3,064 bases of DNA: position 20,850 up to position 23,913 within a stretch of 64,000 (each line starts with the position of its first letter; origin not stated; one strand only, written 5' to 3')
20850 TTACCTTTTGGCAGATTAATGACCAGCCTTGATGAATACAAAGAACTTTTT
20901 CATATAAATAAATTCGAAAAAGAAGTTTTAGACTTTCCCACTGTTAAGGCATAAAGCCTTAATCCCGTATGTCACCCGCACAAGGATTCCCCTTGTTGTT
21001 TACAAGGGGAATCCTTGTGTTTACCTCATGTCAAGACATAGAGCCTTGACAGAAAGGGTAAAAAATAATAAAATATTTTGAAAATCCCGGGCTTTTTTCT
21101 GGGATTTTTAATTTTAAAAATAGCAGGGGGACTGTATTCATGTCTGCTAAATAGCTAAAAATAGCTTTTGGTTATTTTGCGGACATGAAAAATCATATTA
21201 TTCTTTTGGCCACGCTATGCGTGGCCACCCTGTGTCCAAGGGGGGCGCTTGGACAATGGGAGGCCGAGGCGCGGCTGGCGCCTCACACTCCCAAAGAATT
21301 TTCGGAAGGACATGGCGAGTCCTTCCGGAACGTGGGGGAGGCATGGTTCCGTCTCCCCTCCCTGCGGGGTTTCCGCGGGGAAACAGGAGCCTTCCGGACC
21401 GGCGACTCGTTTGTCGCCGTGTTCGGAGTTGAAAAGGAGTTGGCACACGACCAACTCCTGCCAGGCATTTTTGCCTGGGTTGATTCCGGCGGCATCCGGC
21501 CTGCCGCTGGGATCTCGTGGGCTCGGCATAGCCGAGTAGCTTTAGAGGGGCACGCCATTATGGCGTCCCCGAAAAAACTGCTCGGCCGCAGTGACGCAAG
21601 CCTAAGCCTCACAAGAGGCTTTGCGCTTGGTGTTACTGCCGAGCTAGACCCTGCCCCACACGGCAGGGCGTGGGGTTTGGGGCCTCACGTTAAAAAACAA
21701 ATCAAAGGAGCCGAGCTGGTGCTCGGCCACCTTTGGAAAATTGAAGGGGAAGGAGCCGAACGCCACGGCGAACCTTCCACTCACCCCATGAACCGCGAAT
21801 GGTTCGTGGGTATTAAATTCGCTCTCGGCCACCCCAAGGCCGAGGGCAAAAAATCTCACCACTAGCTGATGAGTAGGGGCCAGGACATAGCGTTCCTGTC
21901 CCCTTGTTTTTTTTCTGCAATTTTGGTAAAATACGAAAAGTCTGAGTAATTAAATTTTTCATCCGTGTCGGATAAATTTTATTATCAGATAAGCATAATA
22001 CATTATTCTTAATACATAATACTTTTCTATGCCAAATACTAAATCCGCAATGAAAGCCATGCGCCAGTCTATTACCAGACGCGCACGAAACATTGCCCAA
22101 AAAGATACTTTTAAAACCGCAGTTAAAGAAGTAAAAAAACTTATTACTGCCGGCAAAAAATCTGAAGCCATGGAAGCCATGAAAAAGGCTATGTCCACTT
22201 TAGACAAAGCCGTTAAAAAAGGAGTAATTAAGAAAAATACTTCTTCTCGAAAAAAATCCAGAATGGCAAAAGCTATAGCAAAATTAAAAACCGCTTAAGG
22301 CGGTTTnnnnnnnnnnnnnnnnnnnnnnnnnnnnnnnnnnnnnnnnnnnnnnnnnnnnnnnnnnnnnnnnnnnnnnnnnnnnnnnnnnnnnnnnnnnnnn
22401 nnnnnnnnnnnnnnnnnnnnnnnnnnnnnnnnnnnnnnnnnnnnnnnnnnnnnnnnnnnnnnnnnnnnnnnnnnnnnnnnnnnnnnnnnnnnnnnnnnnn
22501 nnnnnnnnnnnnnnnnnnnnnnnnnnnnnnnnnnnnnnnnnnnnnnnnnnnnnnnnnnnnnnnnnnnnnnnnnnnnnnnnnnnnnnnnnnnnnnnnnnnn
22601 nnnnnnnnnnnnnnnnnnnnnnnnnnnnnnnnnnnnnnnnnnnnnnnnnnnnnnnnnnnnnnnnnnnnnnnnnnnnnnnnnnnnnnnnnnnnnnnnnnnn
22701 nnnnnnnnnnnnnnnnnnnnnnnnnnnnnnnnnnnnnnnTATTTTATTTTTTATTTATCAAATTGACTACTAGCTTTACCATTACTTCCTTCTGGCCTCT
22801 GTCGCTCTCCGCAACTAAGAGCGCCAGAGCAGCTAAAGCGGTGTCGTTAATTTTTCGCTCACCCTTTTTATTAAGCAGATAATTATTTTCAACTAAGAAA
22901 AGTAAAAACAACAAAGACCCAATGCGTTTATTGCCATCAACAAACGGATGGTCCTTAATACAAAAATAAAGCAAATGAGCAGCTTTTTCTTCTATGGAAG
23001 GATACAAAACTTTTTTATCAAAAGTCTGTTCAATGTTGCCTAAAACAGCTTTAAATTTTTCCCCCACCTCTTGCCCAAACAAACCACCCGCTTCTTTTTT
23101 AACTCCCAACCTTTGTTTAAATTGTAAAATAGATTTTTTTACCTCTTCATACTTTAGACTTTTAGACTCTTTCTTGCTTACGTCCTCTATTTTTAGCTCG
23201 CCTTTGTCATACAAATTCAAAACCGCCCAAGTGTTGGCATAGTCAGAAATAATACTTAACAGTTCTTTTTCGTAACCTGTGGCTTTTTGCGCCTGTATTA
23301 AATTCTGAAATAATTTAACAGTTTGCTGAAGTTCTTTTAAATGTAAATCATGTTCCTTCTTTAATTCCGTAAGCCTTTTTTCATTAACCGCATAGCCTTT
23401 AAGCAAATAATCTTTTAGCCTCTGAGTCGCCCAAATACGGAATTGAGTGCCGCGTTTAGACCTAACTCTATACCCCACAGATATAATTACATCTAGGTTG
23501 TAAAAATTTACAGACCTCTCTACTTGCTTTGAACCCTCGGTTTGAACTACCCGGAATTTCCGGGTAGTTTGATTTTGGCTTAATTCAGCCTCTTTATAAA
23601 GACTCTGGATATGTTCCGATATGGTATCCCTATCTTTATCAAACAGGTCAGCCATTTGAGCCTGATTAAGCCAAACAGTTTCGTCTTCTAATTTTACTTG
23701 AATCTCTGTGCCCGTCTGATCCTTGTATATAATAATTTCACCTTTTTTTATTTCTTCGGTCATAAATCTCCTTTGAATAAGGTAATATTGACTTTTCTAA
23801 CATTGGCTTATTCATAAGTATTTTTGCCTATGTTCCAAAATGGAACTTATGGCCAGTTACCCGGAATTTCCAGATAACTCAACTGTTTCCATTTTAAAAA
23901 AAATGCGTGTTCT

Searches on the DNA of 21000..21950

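Call 14: search_rna_families(source=window, start=21000, end=21950, threshold=evalue, max_evalue=1, show_alignments=2)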
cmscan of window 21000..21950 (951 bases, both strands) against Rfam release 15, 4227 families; matches with E-value up to 1: 7.
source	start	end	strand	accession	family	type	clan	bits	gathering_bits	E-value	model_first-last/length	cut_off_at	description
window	21136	21235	+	RF03534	sRNA71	Gene; sRNA;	-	30.9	50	0.021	1-104/104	no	Staphylococcus sRNA71 small RNA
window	21010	21122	+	RF00396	SNORA13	Gene; snRNA; snoRNA; HACA-box;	CL00028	25.3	53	0.062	1-134/134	no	Small nucleolar RNA SNORA13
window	21203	21338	+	RF02809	RsmW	Gene; sRNA;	CL00106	23.3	52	0.14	1-124/124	no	RsmW RNA family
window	21008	21130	+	RF00432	SNORA51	Gene; snRNA; snoRNA; HACA-box;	-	22.5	50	0.11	1-133/133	no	Small nucleolar RNA SNORA51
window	21137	21191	+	RF03716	mir-7131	Gene; miRNA;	-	21.8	74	0.13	1-84/84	no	mir-7131 microRNA precursor family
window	21130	21229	-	RF01635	ceN45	Gene; snRNA; snoRNA; HACA-box;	-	20.4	60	0.33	1-128/128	no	Caenorhabditis snoRNA ceN45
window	21046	21127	+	RF02621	BSnc120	Gene; sRNA;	-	19.1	114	0.26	1-88/88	no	Brucella sRNA 120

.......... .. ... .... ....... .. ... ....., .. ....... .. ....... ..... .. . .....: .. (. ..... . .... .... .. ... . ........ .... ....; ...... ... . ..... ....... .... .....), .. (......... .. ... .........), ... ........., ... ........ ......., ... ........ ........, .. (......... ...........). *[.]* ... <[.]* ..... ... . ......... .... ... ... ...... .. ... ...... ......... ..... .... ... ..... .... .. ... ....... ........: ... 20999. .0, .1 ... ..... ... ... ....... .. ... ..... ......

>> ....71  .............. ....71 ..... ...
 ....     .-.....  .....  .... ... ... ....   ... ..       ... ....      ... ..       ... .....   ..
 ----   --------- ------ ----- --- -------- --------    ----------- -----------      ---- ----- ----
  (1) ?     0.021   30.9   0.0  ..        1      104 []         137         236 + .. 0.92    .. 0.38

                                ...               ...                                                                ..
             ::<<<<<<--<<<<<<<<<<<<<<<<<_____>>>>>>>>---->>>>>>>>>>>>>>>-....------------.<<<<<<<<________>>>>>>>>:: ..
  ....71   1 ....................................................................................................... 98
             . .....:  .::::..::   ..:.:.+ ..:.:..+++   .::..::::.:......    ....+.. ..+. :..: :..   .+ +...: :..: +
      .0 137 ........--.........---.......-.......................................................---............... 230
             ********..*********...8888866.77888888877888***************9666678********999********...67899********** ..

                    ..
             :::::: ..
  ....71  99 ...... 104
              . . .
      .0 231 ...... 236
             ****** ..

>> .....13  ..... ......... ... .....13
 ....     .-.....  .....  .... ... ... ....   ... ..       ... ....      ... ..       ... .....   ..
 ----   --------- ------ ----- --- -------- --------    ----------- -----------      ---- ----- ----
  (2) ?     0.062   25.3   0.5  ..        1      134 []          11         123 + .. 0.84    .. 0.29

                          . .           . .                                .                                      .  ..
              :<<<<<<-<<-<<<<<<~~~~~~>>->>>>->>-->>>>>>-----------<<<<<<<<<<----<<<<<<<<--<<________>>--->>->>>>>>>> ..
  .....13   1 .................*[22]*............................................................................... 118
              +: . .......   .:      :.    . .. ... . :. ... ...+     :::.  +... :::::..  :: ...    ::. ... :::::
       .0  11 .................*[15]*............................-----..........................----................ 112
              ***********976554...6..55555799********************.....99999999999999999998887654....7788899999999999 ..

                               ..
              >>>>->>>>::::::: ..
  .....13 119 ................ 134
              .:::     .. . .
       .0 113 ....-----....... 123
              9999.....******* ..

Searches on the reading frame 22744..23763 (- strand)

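Call 10: search_protein_families(library=pfam, proteins=[window:22744-23763:-])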
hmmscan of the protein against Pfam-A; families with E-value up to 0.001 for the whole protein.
window:22744-23763:- (339 aa): 2 families
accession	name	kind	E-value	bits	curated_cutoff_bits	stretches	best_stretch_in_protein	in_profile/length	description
PF13310.11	Virulence_RhuM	-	9.2e-29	100.9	33.7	1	66-150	2-85/252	Virulence protein RhuM family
PF02661.23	Fic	-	8.8e-13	49.4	24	1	223-290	20-93/93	Fic/DOC family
